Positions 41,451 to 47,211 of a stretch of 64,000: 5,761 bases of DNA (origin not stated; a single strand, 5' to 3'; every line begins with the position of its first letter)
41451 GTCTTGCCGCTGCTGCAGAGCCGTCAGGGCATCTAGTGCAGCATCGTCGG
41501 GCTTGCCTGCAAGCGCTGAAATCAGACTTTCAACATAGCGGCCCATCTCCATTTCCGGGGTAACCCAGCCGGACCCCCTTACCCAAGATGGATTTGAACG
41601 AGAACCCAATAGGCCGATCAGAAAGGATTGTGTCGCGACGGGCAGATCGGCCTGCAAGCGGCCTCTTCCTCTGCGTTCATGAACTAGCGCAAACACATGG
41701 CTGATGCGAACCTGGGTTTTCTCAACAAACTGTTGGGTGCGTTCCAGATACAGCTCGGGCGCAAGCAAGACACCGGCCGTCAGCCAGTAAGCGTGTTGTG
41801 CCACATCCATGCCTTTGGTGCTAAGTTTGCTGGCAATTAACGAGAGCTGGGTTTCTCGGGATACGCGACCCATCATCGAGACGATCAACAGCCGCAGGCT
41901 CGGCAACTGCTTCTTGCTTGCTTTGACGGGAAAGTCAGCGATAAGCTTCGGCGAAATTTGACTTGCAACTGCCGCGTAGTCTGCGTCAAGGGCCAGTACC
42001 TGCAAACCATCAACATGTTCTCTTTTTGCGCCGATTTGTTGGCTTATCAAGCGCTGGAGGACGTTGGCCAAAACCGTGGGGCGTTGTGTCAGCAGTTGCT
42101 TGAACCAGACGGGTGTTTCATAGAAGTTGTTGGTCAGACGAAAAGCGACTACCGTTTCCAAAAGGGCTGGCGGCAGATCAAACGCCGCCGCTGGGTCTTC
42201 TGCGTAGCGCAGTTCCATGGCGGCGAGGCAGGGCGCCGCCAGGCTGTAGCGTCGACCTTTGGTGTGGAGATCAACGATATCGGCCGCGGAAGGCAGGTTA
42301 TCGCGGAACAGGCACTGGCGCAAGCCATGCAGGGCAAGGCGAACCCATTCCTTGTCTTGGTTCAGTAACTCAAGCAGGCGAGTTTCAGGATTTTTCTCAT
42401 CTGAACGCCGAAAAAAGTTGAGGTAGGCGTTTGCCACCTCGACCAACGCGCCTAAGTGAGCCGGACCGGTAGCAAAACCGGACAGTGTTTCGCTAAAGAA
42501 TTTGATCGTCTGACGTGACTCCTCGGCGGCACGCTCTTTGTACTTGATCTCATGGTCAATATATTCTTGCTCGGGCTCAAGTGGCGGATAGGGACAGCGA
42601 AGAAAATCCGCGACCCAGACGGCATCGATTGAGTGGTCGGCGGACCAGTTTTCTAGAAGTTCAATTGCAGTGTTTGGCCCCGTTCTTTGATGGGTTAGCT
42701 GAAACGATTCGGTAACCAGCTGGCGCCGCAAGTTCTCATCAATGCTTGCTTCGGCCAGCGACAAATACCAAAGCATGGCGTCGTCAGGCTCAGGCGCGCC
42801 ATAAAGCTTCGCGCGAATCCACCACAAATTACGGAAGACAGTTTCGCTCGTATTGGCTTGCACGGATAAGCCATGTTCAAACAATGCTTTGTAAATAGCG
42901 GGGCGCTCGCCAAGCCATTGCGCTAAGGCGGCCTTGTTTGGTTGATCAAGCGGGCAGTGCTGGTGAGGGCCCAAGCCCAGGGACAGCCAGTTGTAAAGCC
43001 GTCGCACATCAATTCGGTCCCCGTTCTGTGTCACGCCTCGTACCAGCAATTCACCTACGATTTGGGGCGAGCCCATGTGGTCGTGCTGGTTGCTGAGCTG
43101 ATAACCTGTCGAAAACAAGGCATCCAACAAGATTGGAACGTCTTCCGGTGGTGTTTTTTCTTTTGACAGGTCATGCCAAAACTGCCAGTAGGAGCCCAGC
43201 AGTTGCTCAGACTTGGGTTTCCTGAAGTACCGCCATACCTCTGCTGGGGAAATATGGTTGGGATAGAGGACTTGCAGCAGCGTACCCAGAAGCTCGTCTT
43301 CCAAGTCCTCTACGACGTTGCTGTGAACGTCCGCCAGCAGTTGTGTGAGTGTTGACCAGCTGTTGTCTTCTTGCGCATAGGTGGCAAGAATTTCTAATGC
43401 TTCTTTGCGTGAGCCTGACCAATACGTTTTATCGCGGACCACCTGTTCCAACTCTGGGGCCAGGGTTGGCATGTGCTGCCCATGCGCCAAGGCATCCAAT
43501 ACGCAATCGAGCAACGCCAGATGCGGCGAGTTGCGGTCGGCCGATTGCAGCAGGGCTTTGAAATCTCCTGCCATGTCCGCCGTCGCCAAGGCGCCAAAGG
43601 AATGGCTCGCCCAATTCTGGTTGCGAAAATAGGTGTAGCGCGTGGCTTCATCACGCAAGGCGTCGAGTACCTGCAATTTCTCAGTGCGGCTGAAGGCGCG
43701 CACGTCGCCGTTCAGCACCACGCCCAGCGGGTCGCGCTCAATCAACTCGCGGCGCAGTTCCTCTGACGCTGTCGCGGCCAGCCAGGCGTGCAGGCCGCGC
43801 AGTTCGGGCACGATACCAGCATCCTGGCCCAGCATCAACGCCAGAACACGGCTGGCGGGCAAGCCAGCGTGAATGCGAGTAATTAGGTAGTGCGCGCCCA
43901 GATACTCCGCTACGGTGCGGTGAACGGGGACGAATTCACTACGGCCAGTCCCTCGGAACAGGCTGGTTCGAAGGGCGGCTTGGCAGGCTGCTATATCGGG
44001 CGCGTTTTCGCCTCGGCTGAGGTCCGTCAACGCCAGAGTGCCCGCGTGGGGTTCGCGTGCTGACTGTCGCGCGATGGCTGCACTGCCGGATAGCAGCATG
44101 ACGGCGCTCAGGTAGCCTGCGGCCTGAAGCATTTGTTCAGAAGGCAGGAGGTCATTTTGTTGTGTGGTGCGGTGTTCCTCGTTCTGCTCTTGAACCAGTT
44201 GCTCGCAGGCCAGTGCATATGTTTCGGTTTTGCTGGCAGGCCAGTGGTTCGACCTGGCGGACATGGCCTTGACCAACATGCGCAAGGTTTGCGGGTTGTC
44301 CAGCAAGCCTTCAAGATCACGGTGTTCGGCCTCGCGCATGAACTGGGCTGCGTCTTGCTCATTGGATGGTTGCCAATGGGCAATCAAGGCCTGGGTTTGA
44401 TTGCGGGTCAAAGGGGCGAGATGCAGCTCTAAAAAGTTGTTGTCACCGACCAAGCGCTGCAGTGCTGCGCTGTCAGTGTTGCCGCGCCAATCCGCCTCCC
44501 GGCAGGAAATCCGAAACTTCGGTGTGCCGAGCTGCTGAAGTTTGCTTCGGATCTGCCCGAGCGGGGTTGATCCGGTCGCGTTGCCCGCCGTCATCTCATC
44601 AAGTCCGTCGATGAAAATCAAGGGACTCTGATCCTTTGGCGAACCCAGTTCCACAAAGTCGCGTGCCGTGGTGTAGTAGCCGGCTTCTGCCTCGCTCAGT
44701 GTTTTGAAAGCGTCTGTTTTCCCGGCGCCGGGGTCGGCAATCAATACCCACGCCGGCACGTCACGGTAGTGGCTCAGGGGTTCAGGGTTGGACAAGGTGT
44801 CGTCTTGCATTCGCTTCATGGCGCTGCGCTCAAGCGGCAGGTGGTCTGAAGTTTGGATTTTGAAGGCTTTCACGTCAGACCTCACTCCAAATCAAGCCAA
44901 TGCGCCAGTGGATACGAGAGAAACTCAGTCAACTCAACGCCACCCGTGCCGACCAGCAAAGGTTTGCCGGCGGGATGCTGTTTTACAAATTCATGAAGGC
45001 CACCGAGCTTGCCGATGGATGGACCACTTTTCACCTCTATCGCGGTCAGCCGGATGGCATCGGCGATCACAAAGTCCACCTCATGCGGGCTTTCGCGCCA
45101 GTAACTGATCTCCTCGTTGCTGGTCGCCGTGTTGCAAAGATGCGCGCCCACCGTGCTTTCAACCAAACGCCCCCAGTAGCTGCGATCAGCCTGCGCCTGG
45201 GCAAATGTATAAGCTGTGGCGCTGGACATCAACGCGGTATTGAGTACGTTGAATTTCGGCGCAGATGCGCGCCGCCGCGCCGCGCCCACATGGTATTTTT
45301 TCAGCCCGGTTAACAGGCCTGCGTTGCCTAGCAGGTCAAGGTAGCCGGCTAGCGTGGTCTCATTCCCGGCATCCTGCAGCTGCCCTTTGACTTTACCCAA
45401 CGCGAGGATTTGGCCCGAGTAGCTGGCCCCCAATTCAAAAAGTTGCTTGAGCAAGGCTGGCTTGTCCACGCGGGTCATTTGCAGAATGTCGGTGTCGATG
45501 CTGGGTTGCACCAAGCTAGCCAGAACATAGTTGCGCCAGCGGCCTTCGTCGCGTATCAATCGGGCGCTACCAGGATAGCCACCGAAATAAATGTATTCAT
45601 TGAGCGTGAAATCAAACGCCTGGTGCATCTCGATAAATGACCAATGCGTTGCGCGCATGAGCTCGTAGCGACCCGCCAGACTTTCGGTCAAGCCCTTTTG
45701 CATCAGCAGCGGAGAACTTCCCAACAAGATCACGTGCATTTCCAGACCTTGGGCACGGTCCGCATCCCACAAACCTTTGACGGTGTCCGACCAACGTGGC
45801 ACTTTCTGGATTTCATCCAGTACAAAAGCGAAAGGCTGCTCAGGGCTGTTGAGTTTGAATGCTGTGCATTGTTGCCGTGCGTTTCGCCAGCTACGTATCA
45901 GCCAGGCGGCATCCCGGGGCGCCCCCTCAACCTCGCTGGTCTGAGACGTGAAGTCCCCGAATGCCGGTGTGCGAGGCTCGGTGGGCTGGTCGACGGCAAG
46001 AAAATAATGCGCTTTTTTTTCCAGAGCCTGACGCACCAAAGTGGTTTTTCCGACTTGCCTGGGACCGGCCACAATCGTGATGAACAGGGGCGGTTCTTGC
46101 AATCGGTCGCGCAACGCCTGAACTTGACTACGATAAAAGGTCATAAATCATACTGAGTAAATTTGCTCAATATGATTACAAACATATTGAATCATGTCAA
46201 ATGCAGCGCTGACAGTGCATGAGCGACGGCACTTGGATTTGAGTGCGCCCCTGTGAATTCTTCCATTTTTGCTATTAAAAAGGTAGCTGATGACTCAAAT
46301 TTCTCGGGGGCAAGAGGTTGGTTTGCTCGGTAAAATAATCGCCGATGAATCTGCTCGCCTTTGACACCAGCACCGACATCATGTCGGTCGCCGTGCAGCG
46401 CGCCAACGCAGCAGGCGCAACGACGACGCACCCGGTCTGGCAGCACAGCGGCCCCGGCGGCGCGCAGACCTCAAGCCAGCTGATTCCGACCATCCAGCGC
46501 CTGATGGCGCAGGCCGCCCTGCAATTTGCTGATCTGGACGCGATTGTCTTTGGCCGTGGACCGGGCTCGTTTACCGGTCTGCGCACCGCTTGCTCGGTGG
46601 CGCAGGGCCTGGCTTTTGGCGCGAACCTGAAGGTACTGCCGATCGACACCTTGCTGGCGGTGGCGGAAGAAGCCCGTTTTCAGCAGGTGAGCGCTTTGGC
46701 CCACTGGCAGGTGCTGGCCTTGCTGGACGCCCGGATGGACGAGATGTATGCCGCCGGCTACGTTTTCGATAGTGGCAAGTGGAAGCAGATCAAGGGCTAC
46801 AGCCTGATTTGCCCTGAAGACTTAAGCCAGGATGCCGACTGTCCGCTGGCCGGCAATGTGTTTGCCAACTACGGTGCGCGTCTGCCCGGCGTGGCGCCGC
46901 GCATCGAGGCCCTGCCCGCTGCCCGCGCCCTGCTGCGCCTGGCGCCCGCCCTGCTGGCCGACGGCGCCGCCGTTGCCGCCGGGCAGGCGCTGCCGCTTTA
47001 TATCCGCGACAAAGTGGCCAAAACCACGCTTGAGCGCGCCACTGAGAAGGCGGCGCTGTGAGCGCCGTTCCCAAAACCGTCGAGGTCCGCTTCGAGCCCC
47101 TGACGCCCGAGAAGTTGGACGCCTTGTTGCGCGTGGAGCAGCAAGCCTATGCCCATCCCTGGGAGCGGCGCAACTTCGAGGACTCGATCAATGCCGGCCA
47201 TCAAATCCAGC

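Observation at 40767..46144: DUF4143 AAA+ ATPase coupled to a 1372-aa NACHT-like NTPase ending in a PD-(D/E)xK-like module: candidate undescribed defence system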

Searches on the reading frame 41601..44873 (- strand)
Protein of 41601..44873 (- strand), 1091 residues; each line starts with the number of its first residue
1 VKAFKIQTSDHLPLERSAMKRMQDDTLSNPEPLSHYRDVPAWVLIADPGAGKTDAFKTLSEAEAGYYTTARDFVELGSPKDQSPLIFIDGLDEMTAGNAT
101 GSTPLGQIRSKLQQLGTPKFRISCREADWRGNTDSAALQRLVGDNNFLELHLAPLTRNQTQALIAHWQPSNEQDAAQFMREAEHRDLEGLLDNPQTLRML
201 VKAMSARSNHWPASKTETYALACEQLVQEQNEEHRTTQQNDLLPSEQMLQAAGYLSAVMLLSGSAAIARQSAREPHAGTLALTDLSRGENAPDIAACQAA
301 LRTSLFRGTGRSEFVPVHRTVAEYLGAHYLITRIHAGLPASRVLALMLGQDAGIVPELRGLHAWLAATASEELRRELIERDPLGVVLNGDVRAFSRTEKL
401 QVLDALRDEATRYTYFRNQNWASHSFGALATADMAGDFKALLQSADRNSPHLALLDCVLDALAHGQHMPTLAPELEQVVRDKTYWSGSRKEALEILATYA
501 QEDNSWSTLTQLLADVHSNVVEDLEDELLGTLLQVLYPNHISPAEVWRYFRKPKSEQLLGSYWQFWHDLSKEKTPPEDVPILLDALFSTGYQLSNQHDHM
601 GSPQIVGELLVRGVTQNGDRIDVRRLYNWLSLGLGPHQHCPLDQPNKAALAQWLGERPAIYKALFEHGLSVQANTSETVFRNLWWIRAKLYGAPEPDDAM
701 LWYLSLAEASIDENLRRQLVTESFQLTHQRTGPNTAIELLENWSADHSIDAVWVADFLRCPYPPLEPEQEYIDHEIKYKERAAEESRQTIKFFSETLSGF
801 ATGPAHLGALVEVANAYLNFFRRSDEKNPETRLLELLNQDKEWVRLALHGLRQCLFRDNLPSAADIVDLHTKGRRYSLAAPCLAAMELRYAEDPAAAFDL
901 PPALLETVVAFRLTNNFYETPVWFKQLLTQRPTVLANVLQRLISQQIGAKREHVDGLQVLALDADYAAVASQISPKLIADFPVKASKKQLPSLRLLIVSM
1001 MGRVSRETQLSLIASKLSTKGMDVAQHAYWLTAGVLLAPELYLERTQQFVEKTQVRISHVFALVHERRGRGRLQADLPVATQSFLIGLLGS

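Call 76: predict_structure(alignment_id=A6)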
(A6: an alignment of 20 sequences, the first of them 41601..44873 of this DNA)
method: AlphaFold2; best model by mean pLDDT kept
length: 1091 residues; sequences in the alignment: 20
mean_pLDDT: 80.6   pTM: 0.55
mean pLDDT of the five models: 80.6, 80.3, 77.1, 76.7, 76.0
residues with pLDDT >= 90: 356; 70-90: 527; 50-70: 146; < 50: 62
segments of 3 or more residues with pLDDT < 50: 1-32, 96-101, 235-240, 418-420, 1069-1074
pLDDT, mean of each block of 10 residues (from residue 1): 23 27 31 62 68 73 83 68 76 51 73 85 69 70 76 64 74 82 77 73 74 84 80 48 80 91 76 59 73 85 76 74 91 88 81 73 91 89 84 91 89 58 74 93 87 89 89 95 84 93 92 93 87 92 92 66 85 82 93 74 90 92 94 85 90 95 93 70 86 91 92 87 90 89 90 84 65 71 77 85 82 88 71 87 92 89 92 83 94 91 94 76 90 93 91 82 86 93 86 91 89 92 91 90 90 79 69 56 71 43
secondary structure, 60 per line:
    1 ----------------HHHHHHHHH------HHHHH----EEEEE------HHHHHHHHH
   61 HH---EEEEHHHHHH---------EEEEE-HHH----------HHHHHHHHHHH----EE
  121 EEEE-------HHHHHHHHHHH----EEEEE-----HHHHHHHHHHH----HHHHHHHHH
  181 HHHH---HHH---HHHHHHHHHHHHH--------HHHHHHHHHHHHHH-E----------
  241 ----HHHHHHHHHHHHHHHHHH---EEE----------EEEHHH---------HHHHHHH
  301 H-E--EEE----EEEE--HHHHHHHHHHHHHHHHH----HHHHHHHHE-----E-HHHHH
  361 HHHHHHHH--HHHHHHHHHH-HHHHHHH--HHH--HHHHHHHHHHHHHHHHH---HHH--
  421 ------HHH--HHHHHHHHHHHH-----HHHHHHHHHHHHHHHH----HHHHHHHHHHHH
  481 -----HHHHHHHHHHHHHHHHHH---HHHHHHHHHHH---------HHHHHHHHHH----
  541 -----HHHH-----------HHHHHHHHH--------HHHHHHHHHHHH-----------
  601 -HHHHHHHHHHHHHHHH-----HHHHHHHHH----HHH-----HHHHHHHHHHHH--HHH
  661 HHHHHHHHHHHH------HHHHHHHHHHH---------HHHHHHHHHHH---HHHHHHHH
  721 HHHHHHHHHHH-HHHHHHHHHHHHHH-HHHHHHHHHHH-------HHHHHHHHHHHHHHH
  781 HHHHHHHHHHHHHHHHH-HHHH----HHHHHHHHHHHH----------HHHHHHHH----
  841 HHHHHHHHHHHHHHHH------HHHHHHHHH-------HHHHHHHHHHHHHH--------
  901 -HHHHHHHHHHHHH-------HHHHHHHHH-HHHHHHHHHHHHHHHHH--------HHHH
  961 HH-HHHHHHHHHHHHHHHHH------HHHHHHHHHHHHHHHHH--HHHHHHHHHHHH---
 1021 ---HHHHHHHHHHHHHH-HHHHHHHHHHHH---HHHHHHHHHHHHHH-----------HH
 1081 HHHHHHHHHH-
elements in order (helices of 4 or more, strands of 3 or more residues): H17-25 H32-36 E41-45 H52-62 E66-69 H70-75 E85-89 H104-114 E119-124 H132-142 E147-151 H157-167 H172-184 H194-206 H215-228 H245-262 E266-268 E279-281 H294-301 E306-308 E313-316 H319-335 H340-347 H356-368 H371-380 H382-388 H396-412 H432-443 H449-464 H469-480 H486-503 H507-517 H527-536 H546-549 H561-569 H578-589 H602-617 H623-631 H644-655 H658-672 H679-689 H699-709 H713-731 H733-746 H748-758 H766-797 H799-802 H807-818 H829-836 H841-856 H863-871 H879-892 H902-914 H922-930 H932-948 H957-962 H964-980 H987-1003 H1006-1017 H1024-1037 H1039-1050 H1054-1067 H1079-1090

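Call 79: fold_search(model_id=the predicted structure, library=pdb)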
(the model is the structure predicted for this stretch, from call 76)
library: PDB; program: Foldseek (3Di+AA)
matches with E <= 10: 1250; with E <= 0.001: 34
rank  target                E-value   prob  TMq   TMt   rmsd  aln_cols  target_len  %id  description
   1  9xrl_7                1.7e-08  1.00  0.24  0.27  20.1       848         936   14  Structure of mouse cytoplasmic lattice (CPL) repeating unit (released 2026-03-18)
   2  9xrl_AK               3.9e-08  1.00  0.25  0.28  16.5       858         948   12  Structure of mouse cytoplasmic lattice (CPL) repeating unit (released 2026-03-18)
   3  7wbu                  5.3e-08  1.00  0.26  0.30  25.1       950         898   12  Cryo-EM structure of bovine NLRP9 (released 2022-04-06)
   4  9xrl_2                6.1e-08  1.00  0.24  0.28  20.3       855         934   14  Structure of mouse cytoplasmic lattice (CPL) repeating unit (released 2026-03-18)
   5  12dl_DA               9.3e-08  1.00  0.25  0.27  17.2       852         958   12  Native structure of the cytoplasmic lattice (CPL) asymmetric unit from mouse MII eggs (released 2026-04-08)
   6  7wbt_A                1.2e-07  1.00  0.25  0.29  17.4       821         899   13  Crystal structure of bovine NLRP9 (released 2022-04-06)
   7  9l4l_A                1.9e-07  1.00  0.25  0.29  23.1       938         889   12  Structure of human SCMCcore complex contain NLRP2 (released 2025-10-01)
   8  9sfp_J                1.9e-07  1.00  0.25  0.28  18.3       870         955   12  Native cytoplasmic lattices from mouse oocytes (released 2026-03-18)
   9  9ln6_A                2.2e-07  1.00  0.25  0.28  15.9       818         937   12  Structure of human NLRP14-UHRF1 complex (released 2026-03-18)
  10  9xrl_0                2.2e-07  1.00  0.25  0.29  20.5       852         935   14  Structure of mouse cytoplasmic lattice (CPL) repeating unit (released 2026-03-18)
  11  5irm_A                2.9e-07  1.00  0.27  0.35  12.7       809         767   13  Crystal structure of rabbit NOD2 in an ADP-bound state (Crystal form2) (released 2016-06-29)
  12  9l4j_A                3.4e-07  1.00  0.24  0.27  19.9       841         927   14  Structure of mouse SCMCcore complex contain ZBED3 (released 2025-10-01)
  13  4kxf_D                8.2e-07  1.00  0.23  0.27  18.5       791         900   12  Crystal structure of NLRC4 reveals its autoinhibition mechanism (released 2013-07-24)
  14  8xi3_A                8.2e-07  1.00  0.23  0.26  20.4       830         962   13  Structure of mouse SCMC-14-3-3gama complex (released 2024-10-02)
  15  9w2m_N                8.8e-07  1.00  0.26  0.28  16.7       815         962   12  Cryo-EM structure of the Cytoplasmic lattice(CPL) from mouse oocyte (released 2026-02-25)
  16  4kxf_L                9.8e-07  1.00  0.24  0.28  18.1       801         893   13  Crystal structure of NLRC4 reveals its autoinhibition mechanism (released 2013-07-24)
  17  4kxf_F                1.8e-06  1.00  0.24  0.28  18.4       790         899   12  Crystal structure of NLRC4 reveals its autoinhibition mechanism (released 2013-07-24)
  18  4kxf_P                4.3e-06  1.00  0.24  0.29  17.9       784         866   12  Crystal structure of NLRC4 reveals its autoinhibition mechanism (released 2013-07-24)
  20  8swk_A                7.5e-06  1.00  0.28  0.35  18.0       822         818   13  Cryo-EM structure of NLRP3 closed hexamer (released 2024-02-14)
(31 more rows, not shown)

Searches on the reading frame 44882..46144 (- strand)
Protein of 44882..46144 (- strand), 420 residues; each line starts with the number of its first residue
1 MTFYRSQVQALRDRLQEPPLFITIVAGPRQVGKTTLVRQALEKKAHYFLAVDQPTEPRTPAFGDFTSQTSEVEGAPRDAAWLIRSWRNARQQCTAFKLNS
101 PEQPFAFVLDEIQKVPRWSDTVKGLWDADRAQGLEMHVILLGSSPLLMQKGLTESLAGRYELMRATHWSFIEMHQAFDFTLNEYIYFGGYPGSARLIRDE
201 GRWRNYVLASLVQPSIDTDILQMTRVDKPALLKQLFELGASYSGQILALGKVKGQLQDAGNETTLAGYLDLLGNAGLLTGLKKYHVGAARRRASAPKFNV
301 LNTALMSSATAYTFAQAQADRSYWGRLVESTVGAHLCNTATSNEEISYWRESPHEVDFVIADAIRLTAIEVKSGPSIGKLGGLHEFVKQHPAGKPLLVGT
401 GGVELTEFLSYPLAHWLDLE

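Call 6: search_protein_families(library=pfam, proteins=[window:44882-46144:-], max_evalue=0.1)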
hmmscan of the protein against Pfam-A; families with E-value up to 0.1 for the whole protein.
window:44882-46144:- (420 aa): 5 families
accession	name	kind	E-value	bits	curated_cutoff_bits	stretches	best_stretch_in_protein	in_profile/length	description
PF13635.12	DUF4143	-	8.4e-24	84.6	28.1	1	218-374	2-160/160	Domain of unknown function (DUF4143)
PF13173.12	AAA_14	-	7.9e-21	74.9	27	1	22-173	4-128/129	AAA domain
PF13191.12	AAA_16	-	4.8e-05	24.4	32.6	1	7-120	8-145/167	AAA ATPase domain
PF01637.24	ATPase_2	-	0.00064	20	33.2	1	9-62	9-68/225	ATPase domain predominantly from Archaea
PF13401.12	AAA_22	-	0.0049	17.6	27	1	22-143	7-123/130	AAA domain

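Call 7: search_protein_families(library=padloc, proteins=[window:44882-46144:-], max_evalue=0.1)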
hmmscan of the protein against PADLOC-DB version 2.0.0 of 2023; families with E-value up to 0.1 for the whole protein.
window:44882-46144:- (420 aa): 9 families
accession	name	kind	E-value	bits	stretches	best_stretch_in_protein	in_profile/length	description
PDLC04791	PDC-S01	-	1.7e-158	525.4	1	3-416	2-393/395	-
PDLC04790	PDC-S01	-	9.4e-46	154.4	2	106-377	81-371/422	-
PDLC04789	PDC-S01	-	5.6e-30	102.6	2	106-391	76-357/375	-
PDLC04787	PDC-S01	-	1.5e-29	101.1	1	100-371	89-355/412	-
PDLC04788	PDC-S01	-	3.6e-20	70.3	2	173-392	172-400/448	-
PDLC04786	PDC-S01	-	1.2e-15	55.3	2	173-390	179-402/439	-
PDLC04792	PDC-S01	-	1.1e-09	35.4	2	319-388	331-399/452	-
PDLC04984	PDC-S27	-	0.0005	17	1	10-160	13-164/474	-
PDLC04985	PDC-S27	-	0.00088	16.3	1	5-45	10-50/484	-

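Call 8: search_protein_families(library=ncbifam, proteins=[window:44882-46144:-], max_evalue=0.1)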
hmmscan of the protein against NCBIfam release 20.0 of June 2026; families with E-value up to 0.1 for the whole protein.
window:44882-46144:- (420 aa): 0 families

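Call 48: search_protein_families(library=phrogs, proteins=[window:44882-46144:-], max_evalue=0.01)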
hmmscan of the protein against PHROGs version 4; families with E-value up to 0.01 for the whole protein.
window:44882-46144:- (420 aa): 0 families

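Call 62: search_solved_structures(query=window:44882-46144:-, max_evalue=1, show_alignments=1)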
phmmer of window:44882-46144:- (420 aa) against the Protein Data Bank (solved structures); distinct sequences matched with E-value up to 1: 0.

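Call 81: find_related_loci(query=window:44882-46144:-, collection=metagenome_contigs, flank=5000)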
Query window:44882-46144:- (420 aa) in metagenome_contigs; peptide patterns used: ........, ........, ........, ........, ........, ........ (x = any residue, [..] = any of these).
102 stretches matched a pattern; 33 encode a relative of the query (tblastn E <= 1e-3); 33 distinct loci.
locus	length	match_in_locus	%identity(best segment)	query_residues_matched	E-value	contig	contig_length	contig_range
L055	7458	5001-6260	96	1-420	0e+0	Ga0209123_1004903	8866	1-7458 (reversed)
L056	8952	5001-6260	96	1-420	0e+0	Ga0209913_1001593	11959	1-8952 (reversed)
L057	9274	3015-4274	89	1-420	0e+0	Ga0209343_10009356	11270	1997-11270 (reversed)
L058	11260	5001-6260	89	1-420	0e+0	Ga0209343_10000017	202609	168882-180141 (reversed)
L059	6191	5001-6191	88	1-397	0e+0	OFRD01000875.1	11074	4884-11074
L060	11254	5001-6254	81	1-418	0e+0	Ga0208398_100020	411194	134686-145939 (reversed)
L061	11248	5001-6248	88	1-418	0e+0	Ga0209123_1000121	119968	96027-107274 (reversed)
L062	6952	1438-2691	81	1-418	0e+0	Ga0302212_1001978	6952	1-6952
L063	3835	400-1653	82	1-418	0e+0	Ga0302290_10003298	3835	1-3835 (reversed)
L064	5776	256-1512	81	1-418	0e+0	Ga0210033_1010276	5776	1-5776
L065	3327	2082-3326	81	1-415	0e+0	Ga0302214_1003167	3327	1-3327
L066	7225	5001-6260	81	1-420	0e+0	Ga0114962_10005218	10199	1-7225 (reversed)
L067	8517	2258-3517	81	1-420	0e+0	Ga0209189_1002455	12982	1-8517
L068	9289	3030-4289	81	1-420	0e+0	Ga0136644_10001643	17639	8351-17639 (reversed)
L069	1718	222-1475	76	1-418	0e+0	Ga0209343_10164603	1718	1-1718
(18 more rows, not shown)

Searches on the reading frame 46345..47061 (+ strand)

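Call 20: search_protein_families(library=ncbifam, proteins=[window:46345-47061:+], max_evalue=0.001)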
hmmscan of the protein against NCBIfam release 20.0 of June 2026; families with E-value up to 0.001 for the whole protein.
window:46345-47061:+ (238 aa): 5 families
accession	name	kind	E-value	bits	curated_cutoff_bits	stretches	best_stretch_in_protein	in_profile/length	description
TIGR03725.1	T6A_YeaZ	equivalog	7.7e-58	195.9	69.3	1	3-221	1-212/212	tRNA (adenosine(37)-N6)-threonylcarbamoyltransferase complex dimerization subunit type 1 TsaB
TIGR03723.1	T6A_TsaD_YgjD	equivalog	1.6e-07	30.7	296.1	1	4-107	2-114/314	tRNA (adenosine(37)-N6)-threonylcarbamoyltransferase complex transferase subunit TsaD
TIGR03722.2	arch_KAE1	equivalog_domain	1.2e-06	27.9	375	1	44-113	48-117/323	KEOPS complex N(6)-L-threonylcarbamoyladenine synthase Kae1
TIGR00329.1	gcp_kae1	subfamily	8.3e-06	25.2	207.8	1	43-115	49-121/305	tRNA (adenosine(37)-N6)-threonylcarbamoyltransferase complex transferase subunit TsaD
NF007174.0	PRK09605.1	equivalog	0.00039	19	447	1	44-106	50-112/535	bifunctional N(6)-L-threonylcarbamoyladenine synthase/serine/threonine protein kinase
